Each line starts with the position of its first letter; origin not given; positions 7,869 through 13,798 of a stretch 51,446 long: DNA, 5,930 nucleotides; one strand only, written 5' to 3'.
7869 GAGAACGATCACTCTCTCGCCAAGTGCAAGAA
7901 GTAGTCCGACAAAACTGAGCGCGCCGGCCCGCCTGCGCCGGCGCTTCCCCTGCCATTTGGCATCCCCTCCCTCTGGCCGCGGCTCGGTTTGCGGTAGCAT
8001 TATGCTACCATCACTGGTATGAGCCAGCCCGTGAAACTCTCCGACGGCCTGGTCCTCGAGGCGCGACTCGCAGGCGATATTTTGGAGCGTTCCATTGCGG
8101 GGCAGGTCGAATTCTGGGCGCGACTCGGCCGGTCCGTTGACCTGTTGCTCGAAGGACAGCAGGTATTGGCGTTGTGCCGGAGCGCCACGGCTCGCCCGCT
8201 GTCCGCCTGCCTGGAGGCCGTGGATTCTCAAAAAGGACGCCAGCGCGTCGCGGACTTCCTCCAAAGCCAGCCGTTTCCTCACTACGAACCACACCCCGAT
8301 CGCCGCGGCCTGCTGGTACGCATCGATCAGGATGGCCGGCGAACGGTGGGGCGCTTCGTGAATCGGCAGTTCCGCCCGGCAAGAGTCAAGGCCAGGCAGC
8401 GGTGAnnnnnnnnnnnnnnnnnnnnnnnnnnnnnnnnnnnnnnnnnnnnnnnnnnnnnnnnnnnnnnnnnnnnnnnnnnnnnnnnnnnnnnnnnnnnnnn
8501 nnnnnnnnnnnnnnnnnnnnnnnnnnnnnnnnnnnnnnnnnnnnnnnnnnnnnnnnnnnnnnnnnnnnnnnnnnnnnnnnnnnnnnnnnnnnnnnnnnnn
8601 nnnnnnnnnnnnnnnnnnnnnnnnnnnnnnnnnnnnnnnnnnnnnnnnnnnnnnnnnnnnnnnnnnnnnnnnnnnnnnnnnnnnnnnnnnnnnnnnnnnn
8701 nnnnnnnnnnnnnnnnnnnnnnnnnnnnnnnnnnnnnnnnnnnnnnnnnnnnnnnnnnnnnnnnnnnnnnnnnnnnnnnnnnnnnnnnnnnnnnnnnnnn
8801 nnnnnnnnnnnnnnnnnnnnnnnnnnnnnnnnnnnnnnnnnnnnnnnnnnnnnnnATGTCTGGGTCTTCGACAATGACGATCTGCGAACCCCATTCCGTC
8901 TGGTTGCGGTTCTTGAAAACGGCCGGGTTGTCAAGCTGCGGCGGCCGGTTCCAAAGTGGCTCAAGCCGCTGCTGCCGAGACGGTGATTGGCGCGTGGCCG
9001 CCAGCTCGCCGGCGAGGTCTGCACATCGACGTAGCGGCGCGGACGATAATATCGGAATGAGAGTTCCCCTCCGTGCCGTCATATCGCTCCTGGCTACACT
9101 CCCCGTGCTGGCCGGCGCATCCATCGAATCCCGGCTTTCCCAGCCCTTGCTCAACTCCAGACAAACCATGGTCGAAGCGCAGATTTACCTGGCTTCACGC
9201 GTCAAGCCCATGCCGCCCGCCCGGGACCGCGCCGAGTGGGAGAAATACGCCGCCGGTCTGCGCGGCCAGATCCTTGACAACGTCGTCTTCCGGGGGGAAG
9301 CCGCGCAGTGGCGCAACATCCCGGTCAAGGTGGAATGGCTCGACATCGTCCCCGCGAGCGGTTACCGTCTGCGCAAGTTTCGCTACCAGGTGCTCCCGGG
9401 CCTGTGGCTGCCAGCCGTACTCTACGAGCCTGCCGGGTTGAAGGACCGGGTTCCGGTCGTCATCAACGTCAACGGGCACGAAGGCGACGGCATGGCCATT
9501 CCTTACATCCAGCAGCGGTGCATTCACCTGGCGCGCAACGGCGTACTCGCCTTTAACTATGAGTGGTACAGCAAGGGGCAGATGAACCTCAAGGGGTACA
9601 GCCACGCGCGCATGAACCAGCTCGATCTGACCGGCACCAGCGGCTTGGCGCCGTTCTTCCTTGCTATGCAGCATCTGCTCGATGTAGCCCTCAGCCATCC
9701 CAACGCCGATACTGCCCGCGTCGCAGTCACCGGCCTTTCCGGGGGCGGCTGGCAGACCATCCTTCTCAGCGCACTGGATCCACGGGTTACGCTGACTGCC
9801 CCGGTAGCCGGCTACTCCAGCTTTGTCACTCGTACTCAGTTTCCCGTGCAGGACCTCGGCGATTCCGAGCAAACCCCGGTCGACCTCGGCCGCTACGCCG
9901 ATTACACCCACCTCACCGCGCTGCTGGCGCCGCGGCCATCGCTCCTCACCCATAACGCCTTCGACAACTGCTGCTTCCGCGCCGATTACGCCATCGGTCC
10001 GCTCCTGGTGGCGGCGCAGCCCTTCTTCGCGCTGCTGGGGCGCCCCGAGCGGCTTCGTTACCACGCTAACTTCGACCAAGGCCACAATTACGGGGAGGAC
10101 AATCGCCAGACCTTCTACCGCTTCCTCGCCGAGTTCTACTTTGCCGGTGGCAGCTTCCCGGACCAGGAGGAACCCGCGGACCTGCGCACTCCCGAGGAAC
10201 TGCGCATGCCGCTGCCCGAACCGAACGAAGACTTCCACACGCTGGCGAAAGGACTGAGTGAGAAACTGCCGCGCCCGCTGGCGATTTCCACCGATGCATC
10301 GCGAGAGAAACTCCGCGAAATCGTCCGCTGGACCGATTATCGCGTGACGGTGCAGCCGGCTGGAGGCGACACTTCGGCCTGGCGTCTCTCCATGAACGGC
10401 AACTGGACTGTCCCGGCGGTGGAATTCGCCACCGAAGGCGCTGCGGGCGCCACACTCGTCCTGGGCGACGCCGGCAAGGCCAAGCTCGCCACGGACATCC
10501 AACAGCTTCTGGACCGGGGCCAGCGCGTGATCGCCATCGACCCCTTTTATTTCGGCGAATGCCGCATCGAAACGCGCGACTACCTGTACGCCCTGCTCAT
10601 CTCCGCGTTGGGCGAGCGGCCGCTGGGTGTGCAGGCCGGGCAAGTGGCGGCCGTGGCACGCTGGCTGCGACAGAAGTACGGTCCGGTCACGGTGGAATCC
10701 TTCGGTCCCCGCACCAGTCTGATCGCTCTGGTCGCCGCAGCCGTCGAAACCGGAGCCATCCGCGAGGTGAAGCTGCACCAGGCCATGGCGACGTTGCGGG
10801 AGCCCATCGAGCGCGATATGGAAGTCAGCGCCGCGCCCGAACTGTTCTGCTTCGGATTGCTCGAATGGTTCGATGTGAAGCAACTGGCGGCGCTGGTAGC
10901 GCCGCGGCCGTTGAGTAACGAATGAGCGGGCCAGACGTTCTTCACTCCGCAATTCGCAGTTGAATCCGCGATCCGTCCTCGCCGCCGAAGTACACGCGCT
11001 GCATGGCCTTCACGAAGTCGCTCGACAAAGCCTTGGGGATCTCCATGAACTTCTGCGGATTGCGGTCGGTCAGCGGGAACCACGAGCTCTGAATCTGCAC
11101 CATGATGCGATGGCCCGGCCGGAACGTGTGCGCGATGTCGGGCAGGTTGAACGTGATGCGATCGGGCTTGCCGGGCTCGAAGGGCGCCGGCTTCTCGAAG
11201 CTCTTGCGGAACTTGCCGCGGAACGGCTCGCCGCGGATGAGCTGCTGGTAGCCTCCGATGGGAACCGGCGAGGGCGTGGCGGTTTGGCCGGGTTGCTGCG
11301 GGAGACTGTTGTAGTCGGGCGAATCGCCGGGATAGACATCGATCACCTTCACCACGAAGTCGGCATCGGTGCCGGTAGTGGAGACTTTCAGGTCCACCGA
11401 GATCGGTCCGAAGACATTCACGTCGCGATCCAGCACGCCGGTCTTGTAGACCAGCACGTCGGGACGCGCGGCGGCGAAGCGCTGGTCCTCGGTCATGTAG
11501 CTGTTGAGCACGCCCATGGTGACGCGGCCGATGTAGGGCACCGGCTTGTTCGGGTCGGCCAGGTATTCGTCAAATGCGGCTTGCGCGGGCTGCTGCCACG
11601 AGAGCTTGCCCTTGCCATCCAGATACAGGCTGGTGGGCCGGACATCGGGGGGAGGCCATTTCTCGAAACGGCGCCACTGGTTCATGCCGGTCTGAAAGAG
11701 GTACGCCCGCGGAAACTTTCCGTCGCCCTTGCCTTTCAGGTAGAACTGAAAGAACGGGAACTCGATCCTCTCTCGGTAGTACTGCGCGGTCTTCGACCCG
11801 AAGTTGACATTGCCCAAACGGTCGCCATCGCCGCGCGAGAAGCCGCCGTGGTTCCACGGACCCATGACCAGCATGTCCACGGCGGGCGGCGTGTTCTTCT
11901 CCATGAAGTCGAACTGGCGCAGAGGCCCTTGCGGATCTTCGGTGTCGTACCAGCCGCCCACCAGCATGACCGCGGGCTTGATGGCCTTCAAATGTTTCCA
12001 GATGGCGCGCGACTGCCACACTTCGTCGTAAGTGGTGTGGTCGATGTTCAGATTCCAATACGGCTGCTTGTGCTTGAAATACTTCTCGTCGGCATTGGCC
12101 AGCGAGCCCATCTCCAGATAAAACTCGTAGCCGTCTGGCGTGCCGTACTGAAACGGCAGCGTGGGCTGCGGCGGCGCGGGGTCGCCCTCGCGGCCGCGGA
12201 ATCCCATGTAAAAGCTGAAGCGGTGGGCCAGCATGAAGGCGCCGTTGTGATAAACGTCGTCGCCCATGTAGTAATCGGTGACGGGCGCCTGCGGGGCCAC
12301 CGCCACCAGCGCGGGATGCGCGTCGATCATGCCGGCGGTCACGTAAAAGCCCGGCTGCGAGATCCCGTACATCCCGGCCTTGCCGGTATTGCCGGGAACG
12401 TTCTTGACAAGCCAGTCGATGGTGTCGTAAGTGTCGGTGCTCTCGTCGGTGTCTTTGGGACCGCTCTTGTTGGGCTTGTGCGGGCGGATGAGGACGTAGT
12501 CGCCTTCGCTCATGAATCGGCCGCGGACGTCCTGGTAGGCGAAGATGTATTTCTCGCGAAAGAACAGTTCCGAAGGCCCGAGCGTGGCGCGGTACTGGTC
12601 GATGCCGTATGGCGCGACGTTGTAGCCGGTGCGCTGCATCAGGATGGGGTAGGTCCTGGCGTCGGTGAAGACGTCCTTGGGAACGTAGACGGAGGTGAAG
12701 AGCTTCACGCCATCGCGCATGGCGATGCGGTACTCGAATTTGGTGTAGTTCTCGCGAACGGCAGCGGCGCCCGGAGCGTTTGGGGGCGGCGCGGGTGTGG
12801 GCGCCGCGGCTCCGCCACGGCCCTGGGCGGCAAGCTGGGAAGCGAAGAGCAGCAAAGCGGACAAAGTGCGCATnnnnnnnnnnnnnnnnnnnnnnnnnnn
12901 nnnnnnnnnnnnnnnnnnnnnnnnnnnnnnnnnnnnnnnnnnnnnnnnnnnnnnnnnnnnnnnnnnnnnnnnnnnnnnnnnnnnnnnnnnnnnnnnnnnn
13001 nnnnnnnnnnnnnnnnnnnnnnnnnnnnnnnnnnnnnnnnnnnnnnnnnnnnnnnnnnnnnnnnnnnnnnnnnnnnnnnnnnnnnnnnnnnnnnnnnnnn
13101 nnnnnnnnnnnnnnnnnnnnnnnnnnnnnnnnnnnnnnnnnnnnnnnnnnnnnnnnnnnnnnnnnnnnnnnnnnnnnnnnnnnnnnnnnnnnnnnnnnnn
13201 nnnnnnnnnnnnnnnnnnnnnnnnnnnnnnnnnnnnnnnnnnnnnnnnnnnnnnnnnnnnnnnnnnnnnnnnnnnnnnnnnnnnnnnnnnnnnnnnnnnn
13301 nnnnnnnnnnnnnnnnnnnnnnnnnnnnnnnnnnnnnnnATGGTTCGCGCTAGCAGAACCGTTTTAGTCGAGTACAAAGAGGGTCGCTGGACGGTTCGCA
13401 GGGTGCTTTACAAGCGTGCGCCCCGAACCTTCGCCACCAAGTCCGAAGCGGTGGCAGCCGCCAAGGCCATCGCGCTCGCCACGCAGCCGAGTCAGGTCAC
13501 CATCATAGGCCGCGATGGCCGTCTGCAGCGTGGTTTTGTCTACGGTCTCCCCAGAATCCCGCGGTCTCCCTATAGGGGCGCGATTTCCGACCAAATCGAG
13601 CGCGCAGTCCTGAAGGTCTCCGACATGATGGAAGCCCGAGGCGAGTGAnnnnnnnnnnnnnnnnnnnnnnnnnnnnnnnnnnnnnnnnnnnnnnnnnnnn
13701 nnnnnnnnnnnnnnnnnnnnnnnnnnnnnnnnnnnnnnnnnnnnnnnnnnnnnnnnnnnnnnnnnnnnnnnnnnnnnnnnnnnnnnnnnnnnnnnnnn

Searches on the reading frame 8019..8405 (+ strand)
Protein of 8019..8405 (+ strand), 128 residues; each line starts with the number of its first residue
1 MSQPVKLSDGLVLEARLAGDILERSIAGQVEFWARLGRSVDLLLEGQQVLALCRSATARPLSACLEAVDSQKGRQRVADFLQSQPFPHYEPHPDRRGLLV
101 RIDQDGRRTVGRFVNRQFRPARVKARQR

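Call 94: search_protein_families(library=pfam, proteins=[window:8019-8405:+], max_evalue=0.001)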
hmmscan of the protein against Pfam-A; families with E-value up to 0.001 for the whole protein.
window:8019-8405:+ (128 aa): 1 family
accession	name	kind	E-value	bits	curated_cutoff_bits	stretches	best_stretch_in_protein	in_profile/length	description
PF11903.14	ParD_like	-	1.4e-11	44.6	23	1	3-41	2-40/73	ParD-like antitoxin of type II bacterial toxin-antitoxin system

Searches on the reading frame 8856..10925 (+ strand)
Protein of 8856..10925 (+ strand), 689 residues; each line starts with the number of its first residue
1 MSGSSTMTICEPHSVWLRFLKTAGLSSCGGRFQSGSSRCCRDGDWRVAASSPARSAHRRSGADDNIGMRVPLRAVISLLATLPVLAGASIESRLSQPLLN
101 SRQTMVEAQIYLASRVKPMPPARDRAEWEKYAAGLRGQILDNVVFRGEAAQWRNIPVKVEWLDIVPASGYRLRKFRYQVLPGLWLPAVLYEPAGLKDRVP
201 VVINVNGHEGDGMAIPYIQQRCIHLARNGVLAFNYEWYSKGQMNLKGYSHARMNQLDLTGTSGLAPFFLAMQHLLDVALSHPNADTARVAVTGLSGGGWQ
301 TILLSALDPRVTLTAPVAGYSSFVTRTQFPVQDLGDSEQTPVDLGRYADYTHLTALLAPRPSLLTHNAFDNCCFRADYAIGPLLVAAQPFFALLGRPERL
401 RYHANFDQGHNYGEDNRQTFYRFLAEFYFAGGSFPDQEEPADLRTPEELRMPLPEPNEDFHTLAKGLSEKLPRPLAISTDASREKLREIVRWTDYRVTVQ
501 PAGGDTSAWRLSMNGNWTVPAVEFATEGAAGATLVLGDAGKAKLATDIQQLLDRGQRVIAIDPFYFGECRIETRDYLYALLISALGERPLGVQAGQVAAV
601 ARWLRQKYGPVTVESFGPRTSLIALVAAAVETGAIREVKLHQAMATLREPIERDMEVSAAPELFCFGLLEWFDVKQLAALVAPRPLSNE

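Call 94: search_protein_families(library=pfam, proteins=[window:8856-10925:+], max_evalue=0.001)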
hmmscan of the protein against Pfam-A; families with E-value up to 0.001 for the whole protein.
window:8856-10925:+ (689 aa): 3 families
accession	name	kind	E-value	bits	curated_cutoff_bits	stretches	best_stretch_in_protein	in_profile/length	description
PF22244.2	GCE_fung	-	1.3e-06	28.9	27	0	263-317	79-135/231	Glucuronyl esterase, fungi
PF05448.18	AXE1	-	2.5e-05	23.7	21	1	267-326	156-215/321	Acetyl xylan esterase (AXE1)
PF01738.24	DLH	-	0.00023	21.2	21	1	186-319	2-129/217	Dienelactone hydrolase family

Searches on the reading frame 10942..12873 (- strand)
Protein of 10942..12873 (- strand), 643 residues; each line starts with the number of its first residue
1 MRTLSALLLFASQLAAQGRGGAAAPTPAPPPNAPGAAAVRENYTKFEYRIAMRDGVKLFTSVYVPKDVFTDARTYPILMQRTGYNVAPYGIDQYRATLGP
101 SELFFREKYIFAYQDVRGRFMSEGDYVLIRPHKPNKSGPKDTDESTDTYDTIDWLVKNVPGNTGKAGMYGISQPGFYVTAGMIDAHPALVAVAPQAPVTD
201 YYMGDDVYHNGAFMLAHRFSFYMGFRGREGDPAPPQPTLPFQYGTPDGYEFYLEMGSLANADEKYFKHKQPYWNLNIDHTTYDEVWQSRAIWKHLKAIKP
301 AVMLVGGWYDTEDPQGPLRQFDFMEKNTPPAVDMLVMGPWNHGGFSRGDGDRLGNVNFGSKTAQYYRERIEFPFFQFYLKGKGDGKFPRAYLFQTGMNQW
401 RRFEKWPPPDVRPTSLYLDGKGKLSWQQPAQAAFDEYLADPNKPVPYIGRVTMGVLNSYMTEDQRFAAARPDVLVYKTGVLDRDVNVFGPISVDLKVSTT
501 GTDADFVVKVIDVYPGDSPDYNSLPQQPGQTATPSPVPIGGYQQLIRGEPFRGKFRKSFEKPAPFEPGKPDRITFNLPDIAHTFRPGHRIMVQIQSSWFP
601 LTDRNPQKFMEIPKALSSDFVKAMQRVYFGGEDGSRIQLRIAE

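Call 94: search_protein_families(library=pfam, proteins=[window:10942-12873:-], max_evalue=0.001)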
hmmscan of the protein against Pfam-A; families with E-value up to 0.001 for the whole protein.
window:10942-12873:- (643 aa): 2 families
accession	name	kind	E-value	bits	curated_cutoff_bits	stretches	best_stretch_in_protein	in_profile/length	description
PF02129.25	Peptidase_S15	-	4.5e-46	158.1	23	1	54-343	1-261/262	X-Pro dipeptidyl-peptidase (S15 family)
PF08530.16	PepX_C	-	7.3e-28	98.4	22.5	1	393-637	12-216/217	X-Pro dipeptidyl-peptidase C-terminal non-catalytic domain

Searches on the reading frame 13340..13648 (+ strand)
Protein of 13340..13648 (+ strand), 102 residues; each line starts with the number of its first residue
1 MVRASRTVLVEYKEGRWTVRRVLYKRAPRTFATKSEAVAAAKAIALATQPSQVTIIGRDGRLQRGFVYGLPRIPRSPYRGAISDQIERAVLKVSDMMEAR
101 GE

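Call 3: search_protein_families(library=pfam, proteins=[window:13340-13648:+], max_evalue=1)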
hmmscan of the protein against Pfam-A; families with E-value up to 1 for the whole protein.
window:13340-13648:+ (102 aa): 2 families
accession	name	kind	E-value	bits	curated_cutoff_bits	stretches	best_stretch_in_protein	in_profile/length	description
PF09954.14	DUF2188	-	1.5e-10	41.5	22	1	12-63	6-57/62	Uncharacterized protein conserved in bacteria (DUF2188)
PF08612.16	Med20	-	0.14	12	25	1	12-63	35-86/208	TATA-binding related factor (TRF) of subunit 20 of Mediator complex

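Call 4: search_protein_families(library=padloc, proteins=[window:13340-13648:+], max_evalue=1)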
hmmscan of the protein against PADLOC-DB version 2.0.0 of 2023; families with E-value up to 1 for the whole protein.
window:13340-13648:+ (102 aa): 2 families
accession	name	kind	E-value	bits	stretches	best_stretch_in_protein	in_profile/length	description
PDLC04942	PDC-S16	-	2.3e-10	39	1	8-70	7-68/75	-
PDLC04941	PDC-S16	-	3.8e-10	38.4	1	7-69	6-67/75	-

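Call 5: search_protein_families(library=ncbifam, proteins=[window:13340-13648:+], max_evalue=1)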
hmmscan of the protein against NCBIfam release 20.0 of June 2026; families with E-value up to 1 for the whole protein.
window:13340-13648:+ (102 aa): 1 family
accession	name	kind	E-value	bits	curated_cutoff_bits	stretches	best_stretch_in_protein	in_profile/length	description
NF052348.1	beta_propeller_lectin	domain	0.088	11.9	200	1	10-67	225-278/337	beta propeller lectin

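Call 65: find_homologous_proteins(query=window:13340-13645:+, max_evalue=0.001)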
Query window:13340-13645:+ (102 aa): 6 proteins with E <= 0.001 among 16 candidates.
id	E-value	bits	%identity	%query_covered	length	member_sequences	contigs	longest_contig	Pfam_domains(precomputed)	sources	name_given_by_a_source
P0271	1.6e-57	209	100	100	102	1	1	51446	PF09954.15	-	-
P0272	6.6e-39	150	75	97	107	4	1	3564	PF09954.15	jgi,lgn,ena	-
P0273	6.8e-39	150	80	92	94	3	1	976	PF09954.15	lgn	-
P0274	2.3e-33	132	74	90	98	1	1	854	PF09954.15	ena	-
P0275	2.1e-24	103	75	67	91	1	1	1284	PF09954.15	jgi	jgi:hypothetical protein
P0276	1.0e-18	85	58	83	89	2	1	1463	PF09954.15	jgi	jgi:hypothetical protein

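Call 98: predict_structure(alignment_id=A7)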
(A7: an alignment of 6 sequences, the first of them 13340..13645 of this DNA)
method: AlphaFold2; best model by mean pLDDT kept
length: 102 residues; sequences in the alignment: 6
mean_pLDDT: 72.3   pTM: 0.54
mean pLDDT of the five models: 72.3, 71.9, 64.9, 60.9, 57.4
residues with pLDDT >= 90: 7; 70-90: 52; 50-70: 38; < 50: 5
segments of 3 or more residues with pLDDT < 50: none
pLDDT, mean of each block of 10 residues (from residue 1): 66 89 79 89 79 83 71 53 60 59 52
secondary structure, 60 per line:
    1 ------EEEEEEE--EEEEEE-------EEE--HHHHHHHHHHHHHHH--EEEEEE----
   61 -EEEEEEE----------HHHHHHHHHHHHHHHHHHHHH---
elements in order: E7-13 E16-21 E29-31 H34-48 E51-56 E62-68 H79-99

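Call 104: fold_search(model_id=the predicted structure, library=pdb)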
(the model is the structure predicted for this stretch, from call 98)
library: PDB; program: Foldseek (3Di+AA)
matches with E <= 10: 459; with E <= 0.001: 0
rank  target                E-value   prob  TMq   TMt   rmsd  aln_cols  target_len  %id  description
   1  6opm_B                5.9e-02  0.38  0.24  0.09  10.2        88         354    9  Casposase bound to integration product (released 2020-02-12)
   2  2zyz_A                6.4e-02  0.21  0.21  0.22   7.9        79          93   11  Pyrobaculum aerophilum splicing endonuclease (released 2009-06-23)
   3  4n06_A                6.8e-02  0.44  0.28  0.11  10.0        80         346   12  Crystal structure of Cas1 from Archaeoglobus fulgidus and its nucleolytic activity (released 2014-01-15)
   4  7kft_D                6.8e-02  0.28  0.26  0.10  10.8        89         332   13  Partial Cas6-RT-Cas1--Cas2 complex (released 2021-03-31)
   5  7mi4_B                8.3e-02  0.44  0.29  0.10  10.8        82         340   15  Symmetrical PAM-PAM prespacer bound Cas4/Cas1/Cas2 complex (released 2021-11-17)
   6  2zyz_C                8.9e-02  0.20  0.21  0.22   8.0        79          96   11  Pyrobaculum aerophilum splicing endonuclease (released 2009-06-23)
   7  7cr8_D                1.0e-01  0.23  0.23  0.09  11.0        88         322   11  Synechocystis Cas1-Cas2-prespacerL complex (released 2021-03-31)
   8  7cr8_B                1.4e-01  0.21  0.25  0.10  11.5        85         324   14  Synechocystis Cas1-Cas2-prespacerL complex (released 2021-03-31)
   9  3ajv_A                1.4e-01  0.16  0.22  0.15   9.7        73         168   14  Splicing endonuclease from Aeropyrum pernix (released 2010-11-17)
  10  6qxf_I                1.4e-01  0.16  0.21  0.10  11.1        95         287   12  Cas1-Cas2-Csn2-DNA complex from the Type II-A CRISPR-Cas system (released 2019-05-08)
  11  5wfe_D                1.5e-01  0.23  0.26  0.13  10.5        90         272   16  Cas1-Cas2-IHF-DNA holo-complex (released 2017-08-02)
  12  6opm_C                1.6e-01  0.21  0.25  0.09  11.2        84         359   10  Casposase bound to integration product (released 2020-02-12)
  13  8d3l_A                1.6e-01  0.16  0.23  0.09  10.3        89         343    9  Type I-C Cas4-Cas1-Cas2 complex bound to a PAM/PAM prespacer (released 2022-11-02)
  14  7cr6_D                1.7e-01  0.18  0.23  0.09  11.3        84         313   13  Synechocystis Cas1-Cas2/prespacer binary complex (released 2021-03-31)
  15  3ajv_C                2.0e-01  0.16  0.22  0.16   8.0        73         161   12  Splicing endonuclease from Aeropyrum pernix (released 2010-11-17)
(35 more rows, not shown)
